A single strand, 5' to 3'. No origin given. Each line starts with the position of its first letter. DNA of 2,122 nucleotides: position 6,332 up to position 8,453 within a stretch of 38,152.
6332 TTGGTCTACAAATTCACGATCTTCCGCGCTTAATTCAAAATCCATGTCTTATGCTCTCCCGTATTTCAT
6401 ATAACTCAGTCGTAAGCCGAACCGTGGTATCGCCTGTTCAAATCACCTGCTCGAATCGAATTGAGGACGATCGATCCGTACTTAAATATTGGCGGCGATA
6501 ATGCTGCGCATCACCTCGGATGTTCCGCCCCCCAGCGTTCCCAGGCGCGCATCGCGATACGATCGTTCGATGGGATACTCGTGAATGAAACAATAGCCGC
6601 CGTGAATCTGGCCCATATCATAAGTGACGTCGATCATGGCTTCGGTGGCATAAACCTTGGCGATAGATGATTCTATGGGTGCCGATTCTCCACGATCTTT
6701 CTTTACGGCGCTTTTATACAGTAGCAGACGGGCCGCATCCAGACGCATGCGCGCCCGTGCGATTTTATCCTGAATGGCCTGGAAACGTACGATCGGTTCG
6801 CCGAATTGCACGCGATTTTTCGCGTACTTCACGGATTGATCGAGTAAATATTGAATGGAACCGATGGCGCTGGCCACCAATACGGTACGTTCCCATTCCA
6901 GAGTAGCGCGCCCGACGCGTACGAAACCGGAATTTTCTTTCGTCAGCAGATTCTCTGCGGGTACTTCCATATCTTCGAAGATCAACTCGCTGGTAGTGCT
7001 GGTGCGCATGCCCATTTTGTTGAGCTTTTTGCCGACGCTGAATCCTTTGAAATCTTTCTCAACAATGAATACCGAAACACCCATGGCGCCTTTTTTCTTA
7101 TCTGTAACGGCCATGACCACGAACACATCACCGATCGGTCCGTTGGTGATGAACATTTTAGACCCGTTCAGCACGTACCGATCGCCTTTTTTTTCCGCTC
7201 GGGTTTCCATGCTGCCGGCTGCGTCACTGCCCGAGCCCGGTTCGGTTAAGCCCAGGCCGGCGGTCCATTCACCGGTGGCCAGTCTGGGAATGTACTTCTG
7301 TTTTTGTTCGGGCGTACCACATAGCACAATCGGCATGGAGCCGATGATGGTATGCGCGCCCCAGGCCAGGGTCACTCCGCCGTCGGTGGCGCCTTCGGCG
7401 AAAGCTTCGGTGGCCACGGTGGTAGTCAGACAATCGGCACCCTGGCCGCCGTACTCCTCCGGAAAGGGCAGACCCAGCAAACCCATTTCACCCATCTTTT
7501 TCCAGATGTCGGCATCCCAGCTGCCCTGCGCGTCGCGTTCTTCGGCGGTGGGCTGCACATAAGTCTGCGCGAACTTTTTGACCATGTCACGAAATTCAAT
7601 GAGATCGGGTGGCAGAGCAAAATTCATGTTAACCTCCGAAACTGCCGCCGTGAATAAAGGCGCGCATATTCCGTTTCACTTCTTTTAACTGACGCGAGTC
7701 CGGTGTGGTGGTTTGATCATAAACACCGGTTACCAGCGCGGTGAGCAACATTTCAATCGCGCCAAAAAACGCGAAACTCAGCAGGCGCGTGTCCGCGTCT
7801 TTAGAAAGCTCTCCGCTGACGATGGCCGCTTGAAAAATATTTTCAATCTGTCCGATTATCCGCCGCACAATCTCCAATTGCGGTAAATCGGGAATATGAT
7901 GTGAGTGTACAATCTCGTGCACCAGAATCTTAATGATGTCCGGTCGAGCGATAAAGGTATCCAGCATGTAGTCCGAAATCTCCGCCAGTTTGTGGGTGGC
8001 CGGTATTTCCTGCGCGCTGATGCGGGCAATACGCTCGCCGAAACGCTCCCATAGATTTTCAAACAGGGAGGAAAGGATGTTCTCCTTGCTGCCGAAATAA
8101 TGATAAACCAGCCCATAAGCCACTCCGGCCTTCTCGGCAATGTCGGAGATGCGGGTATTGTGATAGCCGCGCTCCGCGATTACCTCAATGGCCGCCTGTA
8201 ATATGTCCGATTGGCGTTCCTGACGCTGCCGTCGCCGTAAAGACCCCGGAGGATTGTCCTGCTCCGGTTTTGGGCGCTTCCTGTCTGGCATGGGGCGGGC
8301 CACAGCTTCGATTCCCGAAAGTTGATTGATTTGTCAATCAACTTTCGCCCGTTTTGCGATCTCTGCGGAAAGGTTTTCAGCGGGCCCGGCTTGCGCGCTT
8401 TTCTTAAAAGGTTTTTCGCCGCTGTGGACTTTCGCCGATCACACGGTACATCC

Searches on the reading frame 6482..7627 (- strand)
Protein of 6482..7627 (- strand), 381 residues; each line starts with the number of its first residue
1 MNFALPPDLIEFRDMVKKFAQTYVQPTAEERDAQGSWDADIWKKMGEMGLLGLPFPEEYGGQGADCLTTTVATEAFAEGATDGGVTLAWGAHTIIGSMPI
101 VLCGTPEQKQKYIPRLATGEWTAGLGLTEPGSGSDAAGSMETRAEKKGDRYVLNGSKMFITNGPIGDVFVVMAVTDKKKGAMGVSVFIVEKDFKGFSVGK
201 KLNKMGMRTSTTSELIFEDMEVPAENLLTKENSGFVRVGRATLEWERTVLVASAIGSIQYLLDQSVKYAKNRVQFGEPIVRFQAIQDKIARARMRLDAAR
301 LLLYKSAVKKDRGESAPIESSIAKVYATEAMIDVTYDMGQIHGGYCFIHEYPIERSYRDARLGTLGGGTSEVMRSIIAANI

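Call 12: search_protein_families(library=pfam, proteins=[window:6482-7627:-])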
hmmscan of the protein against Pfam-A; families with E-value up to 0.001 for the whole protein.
window:6482-7627:- (381 aa): 4 families
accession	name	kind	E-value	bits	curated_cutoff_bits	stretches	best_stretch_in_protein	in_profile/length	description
PF00441.29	Acyl-CoA_dh_1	-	7.2e-43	146.7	22.4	1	233-380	2-148/150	Acyl-CoA dehydrogenase, C-terminal domain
PF02771.21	Acyl-CoA_dh_N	-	4e-34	117.8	22.9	1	9-120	4-113/113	Acyl-CoA dehydrogenase, N-terminal domain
PF02770.24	Acyl-CoA_dh_M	-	1.8e-26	92.6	33.3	1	125-220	2-97/97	Acyl-CoA dehydrogenase, middle domain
PF08028.16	Acyl-CoA_dh_2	-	3.9e-18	66.5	22.7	1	250-363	3-126/134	Acyl-CoA dehydrogenase, C-terminal domain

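Call 54: list_cluster_members(proteins=[window:6482-7627:-, window:5165-6376:-, window:11207-13138:-, L001:107-1039:-])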
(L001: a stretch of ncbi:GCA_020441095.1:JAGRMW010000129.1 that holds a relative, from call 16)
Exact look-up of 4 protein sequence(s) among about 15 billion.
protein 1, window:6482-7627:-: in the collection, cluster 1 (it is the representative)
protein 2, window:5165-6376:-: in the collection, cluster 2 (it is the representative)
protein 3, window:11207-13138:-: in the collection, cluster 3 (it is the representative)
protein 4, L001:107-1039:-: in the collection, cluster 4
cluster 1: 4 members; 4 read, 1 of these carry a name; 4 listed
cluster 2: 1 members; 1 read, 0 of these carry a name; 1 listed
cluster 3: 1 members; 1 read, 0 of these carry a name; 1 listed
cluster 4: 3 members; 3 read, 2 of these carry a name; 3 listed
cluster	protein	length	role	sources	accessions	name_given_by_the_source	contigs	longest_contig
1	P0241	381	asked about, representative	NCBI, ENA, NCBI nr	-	-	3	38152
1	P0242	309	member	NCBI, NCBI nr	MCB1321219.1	MAG: acyl-CoA dehydrogenase family protein, partial [Leptospiraceae bacterium] | acyl-CoA dehydrogenase family protein [Leptospiraceae bacterium]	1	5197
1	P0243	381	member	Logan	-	-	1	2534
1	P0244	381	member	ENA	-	-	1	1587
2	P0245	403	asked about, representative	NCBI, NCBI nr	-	-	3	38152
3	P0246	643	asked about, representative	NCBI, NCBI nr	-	-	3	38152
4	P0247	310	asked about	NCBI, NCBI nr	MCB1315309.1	MAG: ROK family protein [Leptospiraceae bacterium] | ROK family protein [Leptospiraceae bacterium]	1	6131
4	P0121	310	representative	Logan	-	-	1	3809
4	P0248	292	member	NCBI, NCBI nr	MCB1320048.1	MAG: ROK family protein, partial [Leptospiraceae bacterium] | ROK family protein [Leptospiraceae bacterium]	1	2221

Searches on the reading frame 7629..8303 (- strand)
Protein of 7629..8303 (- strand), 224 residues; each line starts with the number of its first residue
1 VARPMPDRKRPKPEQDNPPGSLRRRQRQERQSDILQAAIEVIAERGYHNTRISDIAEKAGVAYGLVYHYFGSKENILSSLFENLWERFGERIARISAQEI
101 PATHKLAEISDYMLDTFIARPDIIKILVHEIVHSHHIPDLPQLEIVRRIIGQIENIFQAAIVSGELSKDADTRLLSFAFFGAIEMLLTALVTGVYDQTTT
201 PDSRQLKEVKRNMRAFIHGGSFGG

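Call 12: search_protein_families(library=pfam, proteins=[window:7629-8303:-])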
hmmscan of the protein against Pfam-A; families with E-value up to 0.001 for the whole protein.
window:7629-8303:- (224 aa): 1 family
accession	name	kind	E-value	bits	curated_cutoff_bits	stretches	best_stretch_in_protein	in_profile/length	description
PF00440.29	TetR_N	-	2.5e-18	66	24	1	34-78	1-45/47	Bacterial regulatory proteins, tetR family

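Call 15: find_encoding_contigs(protein=window:7629-8303:-, flank=3000, max_places=10)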
Protein window:7629-8303:- (224 aa): no gene with exactly this product is on record in the collection.

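Call 16: find_encoding_contigs(protein=window:7629-8291:-, flank=3000, max_places=10)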
Protein window:7629-8291:- (220 aa): 3 contigs read that carry it; 3 places shown.
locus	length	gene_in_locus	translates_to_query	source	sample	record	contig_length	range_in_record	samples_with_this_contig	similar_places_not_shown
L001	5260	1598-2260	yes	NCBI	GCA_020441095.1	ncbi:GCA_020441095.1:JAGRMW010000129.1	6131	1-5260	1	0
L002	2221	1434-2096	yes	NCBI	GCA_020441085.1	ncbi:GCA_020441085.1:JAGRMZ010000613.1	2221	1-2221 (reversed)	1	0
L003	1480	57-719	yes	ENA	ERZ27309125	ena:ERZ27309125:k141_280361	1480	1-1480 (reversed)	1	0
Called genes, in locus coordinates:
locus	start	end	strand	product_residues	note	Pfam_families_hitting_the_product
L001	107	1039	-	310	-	PF00480:ROK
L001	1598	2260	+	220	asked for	PF00440:TetR_N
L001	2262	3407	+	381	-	PF02771:Acyl-CoA_dh_N, PF02770:Acyl-CoA_dh_M, PF00441:Acyl-CoA_dh_1, PF08028:Acyl-CoA_dh_2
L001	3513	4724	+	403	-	PF02771:Acyl-CoA_dh_N, PF02770:Acyl-CoA_dh_M, PF11794:HpaB_N (weak), PF00441:Acyl-CoA_dh_1, PF08028:Acyl-CoA_dh_2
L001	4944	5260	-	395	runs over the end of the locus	PF00892:EamA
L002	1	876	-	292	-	PF00480:ROK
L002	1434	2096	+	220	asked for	PF00440:TetR_N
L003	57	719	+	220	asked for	PF00440:TetR_N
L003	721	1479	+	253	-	?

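Call 33: find_homologous_proteins(query=window:7629-8291:-, max_evalue=1e-20)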
Query window:7629-8291:- (220 aa): 1626 proteins with E <= 1e-20 among 2183 candidates; the best 120 are listed.
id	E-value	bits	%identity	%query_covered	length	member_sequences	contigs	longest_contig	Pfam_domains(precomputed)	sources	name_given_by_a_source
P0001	3.5e-138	476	99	100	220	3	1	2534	PF00440.30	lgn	-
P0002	9.0e-83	295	67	93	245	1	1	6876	PF00440.30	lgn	-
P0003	3.3e-82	293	65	100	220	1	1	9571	PF00440.30,PF17932.7,PF17938.7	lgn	-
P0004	4.6e-82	293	64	96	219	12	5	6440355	PF00440.30,PF17932.7,PF17938.7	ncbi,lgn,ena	-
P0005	8.4e-82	292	64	96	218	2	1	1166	PF00440.30,PF17938.7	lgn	-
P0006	1.4e-81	291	67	92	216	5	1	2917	PF00440.30,PF17932.7,PF17938.7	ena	-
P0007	1.8e-81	291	64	100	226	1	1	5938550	PF00440.30,PF17932.7,PF17938.7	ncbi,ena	-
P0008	2.5e-77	277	62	97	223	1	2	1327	PF00440.30,PF17938.7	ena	-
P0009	9.0e-77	275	60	93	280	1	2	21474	PF00440.30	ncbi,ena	-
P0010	2.9e-76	274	63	91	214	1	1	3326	PF00440.30,PF17938.7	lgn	-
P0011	6.0e-75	269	60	95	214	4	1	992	PF00440.30,PF17938.7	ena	-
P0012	3.4e-74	267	63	89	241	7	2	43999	PF00440.30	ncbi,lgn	-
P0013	8.1e-74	266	59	94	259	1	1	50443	PF00440.30,PF17938.7,PF08359.17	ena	-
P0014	1.9e-73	264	61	92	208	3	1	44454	PF00440.30,PF17938.7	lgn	-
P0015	3.1e-73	264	59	94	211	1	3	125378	PF00440.30,PF17932.7,PF17938.7,PF16859.11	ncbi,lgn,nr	ncbi:MAG: TetR/AcrR family transcriptional regulator [Leptospirales bacterium]|nr:TetR/AcrR family t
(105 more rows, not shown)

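Call 34: find_encoding_contigs(protein=P0004, flank=4000, max_places=5)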
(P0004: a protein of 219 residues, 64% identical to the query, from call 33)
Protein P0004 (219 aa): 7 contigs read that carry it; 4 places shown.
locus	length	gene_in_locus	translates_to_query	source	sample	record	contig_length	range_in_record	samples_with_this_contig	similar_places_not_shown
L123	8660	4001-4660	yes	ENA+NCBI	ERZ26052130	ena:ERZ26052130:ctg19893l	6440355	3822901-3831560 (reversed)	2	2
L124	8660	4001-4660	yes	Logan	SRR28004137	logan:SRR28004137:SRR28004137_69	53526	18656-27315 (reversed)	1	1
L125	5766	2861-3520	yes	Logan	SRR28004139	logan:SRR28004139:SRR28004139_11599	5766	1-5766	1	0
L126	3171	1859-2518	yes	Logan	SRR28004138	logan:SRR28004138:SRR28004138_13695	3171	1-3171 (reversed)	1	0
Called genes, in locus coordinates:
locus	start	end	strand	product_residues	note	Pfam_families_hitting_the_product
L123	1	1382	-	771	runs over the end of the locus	PF01663:Phosphodiest (faint), PF00884:Sulfatase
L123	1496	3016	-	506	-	-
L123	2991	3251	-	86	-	-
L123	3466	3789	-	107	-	PF06155:GBBH-like_N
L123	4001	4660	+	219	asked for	PF00440:TetR_N, PF17932:TetR_C_24 (weak), PF17938:TetR_C_29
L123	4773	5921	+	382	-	PF02771:Acyl-CoA_dh_N, PF02770:Acyl-CoA_dh_M, PF00441:Acyl-CoA_dh_1, PF08028:Acyl-CoA_dh_2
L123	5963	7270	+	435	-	PF02771:Acyl-CoA_dh_N, PF02770:Acyl-CoA_dh_M, PF00441:Acyl-CoA_dh_1, PF08028:Acyl-CoA_dh_2, PF00441:Acyl-CoA_dh_1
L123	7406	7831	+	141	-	PF12802:MarR_2, PF01047:MarR, PF13463:HTH_27, PF25212:HVO_A0114 (faint)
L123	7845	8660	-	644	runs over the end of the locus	PF00501:AMP-binding, PF23562:AMP-binding_C_3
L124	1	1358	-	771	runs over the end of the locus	PF01663:Phosphodiest (faint), PF00884:Sulfatase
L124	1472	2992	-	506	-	-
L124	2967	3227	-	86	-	-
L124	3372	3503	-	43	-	-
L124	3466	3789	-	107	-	PF06155:GBBH-like_N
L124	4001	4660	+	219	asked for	PF00440:TetR_N, PF17932:TetR_C_24 (weak), PF17938:TetR_C_29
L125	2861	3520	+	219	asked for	PF00440:TetR_N, PF17932:TetR_C_24 (weak), PF17938:TetR_C_29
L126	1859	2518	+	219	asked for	PF00440:TetR_N, PF17932:TetR_C_24 (weak), PF17938:TetR_C_29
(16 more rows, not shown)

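Call 35: find_encoding_contigs(protein=P0007, flank=4000, max_places=3)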
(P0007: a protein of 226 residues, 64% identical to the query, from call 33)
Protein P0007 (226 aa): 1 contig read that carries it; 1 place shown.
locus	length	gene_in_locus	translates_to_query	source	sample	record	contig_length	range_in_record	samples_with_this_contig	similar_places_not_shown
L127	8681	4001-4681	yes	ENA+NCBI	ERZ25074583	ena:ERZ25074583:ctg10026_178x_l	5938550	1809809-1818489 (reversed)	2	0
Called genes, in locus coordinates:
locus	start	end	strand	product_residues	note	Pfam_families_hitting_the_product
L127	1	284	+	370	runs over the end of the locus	PF02625:XdhC_CoxI, PF13478:XdhC_C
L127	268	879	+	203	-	PF01128:IspD (weak), PF12804:NTP_transf_3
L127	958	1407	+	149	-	PF00111:Fer2 (weak), PF01799:Fer2_2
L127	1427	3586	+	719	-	PF10518:TAT_signal (weak), PF20256:MoCoBD_2, PF02738:MoCoBD_1, PF20256:MoCoBD_2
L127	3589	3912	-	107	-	PF06155:GBBH-like_N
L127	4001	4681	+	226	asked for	PF00440:TetR_N, PF17932:TetR_C_24 (faint), PF17938:TetR_C_29 (weak)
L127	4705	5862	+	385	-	PF02771:Acyl-CoA_dh_N, PF02770:Acyl-CoA_dh_M, PF00441:Acyl-CoA_dh_1, PF08028:Acyl-CoA_dh_2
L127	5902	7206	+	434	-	PF02771:Acyl-CoA_dh_N, PF02770:Acyl-CoA_dh_M, PF00441:Acyl-CoA_dh_1, PF08028:Acyl-CoA_dh_2 (weak), PF00441:Acyl-CoA_dh_1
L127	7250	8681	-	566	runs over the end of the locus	PF13229:Beta_helix (weak)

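Call 41: find_homologous_proteins(query=L001:107-1039:-, max_evalue=1e-40)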
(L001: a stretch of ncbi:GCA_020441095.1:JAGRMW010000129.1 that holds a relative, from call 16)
Query L001:107-1039:- (310 aa): 8000 proteins with E <= 1e-40 among 8000 candidates; the best 120 are listed.
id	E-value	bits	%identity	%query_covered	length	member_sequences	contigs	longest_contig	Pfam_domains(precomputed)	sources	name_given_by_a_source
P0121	4.6e-193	659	93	100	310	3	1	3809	PF00480.27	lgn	-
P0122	1.5e-120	420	65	95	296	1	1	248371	PF00480.27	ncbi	-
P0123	1.1e-117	411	63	95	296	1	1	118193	PF00480.27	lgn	-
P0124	3.7e-117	409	61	95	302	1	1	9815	PF00480.27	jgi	-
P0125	4.3e-116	406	62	96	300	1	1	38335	PF00480.27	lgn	-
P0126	4.9e-116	406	63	95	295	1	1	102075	PF00480.27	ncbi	-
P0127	1.4e-115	404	62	95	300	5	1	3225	PF00480.27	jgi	jgi:fructokinase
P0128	2.1e-115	404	61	95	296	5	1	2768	PF00480.27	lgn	-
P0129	1.0e-114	401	62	95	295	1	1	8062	PF00480.27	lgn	-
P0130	7.2e-114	398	60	95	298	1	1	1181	PF01869.27,PF00480.27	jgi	jgi:fructokinase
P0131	1.0e-113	398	62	95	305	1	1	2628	PF00480.27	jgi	-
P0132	1.6e-113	397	60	96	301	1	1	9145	PF00480.27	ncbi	-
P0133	2.7e-113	397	62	95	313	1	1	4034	PF00480.27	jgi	jgi:fructokinase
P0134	3.1e-113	396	61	95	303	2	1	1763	PF00480.27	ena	-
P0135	3.9e-113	396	58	99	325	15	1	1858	PF00480.27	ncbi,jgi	-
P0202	4.5e-109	383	60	95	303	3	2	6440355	PF00480.27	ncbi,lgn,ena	-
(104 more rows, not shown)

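Call 42: find_encoding_contigs(protein=P0121, flank=4000, max_places=6)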
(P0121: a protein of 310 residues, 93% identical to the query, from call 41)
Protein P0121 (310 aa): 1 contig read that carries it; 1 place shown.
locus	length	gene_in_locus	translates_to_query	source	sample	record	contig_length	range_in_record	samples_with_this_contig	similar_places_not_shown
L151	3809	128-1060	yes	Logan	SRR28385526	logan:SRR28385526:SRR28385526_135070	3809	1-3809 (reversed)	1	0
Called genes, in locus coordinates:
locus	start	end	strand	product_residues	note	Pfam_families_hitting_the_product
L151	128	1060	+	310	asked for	PF00480:ROK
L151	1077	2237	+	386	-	PF07313:AmiA-like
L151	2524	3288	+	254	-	-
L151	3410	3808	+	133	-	?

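Call 44: find_encoding_contigs(protein=P0001, flank=4000, max_places=6)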
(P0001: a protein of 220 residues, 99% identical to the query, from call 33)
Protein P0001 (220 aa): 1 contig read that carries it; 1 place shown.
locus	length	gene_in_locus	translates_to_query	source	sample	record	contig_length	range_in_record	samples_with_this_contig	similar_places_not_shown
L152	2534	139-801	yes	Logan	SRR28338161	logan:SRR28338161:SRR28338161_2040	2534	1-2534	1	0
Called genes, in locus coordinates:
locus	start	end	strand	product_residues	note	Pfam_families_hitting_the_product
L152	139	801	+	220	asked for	PF00440:TetR_N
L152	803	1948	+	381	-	PF02771:Acyl-CoA_dh_N, PF02770:Acyl-CoA_dh_M, PF00441:Acyl-CoA_dh_1, PF08028:Acyl-CoA_dh_2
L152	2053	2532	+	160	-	?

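Call 66: find_encoding_contigs(protein=P0122, flank=2500, max_places=2)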
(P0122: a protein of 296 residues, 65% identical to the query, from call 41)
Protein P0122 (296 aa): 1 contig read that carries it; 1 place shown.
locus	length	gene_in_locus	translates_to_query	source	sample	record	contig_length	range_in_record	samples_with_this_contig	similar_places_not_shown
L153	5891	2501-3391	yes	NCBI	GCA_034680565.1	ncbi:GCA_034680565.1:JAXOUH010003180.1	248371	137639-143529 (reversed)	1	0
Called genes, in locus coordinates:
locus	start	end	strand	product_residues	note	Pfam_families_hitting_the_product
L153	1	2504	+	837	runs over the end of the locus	PF00343:Phosphorylase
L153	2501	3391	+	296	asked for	PF00480:ROK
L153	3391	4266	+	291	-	-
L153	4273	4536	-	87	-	-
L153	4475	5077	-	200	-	-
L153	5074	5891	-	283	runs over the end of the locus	PF01678:DAP_epimerase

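Call 67: find_encoding_contigs(protein=P0202, flank=2500, max_places=2)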
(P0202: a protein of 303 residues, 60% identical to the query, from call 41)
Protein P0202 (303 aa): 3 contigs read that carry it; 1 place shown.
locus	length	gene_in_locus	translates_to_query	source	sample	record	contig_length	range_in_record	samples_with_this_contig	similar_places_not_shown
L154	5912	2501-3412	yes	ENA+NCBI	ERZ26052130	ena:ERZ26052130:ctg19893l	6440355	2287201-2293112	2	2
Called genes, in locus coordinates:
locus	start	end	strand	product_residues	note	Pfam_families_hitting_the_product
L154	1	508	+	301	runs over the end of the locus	PF00175:NAD_binding_1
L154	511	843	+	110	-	-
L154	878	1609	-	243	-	-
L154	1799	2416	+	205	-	PF12728:HTH_17, PF00376:MerR (weak), PF00072:Response_reg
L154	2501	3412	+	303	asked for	PF00480:ROK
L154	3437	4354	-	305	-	-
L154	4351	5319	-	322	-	PF01678:DAP_epimerase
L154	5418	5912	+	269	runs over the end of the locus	-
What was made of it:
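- ROK orthologues in more distant relatives have neither the promoter region nor H (calls 66, 67).
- Tried and rejected: ROK orthologues at 60-65% sit in other contexts (calls 41, 66, 67).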
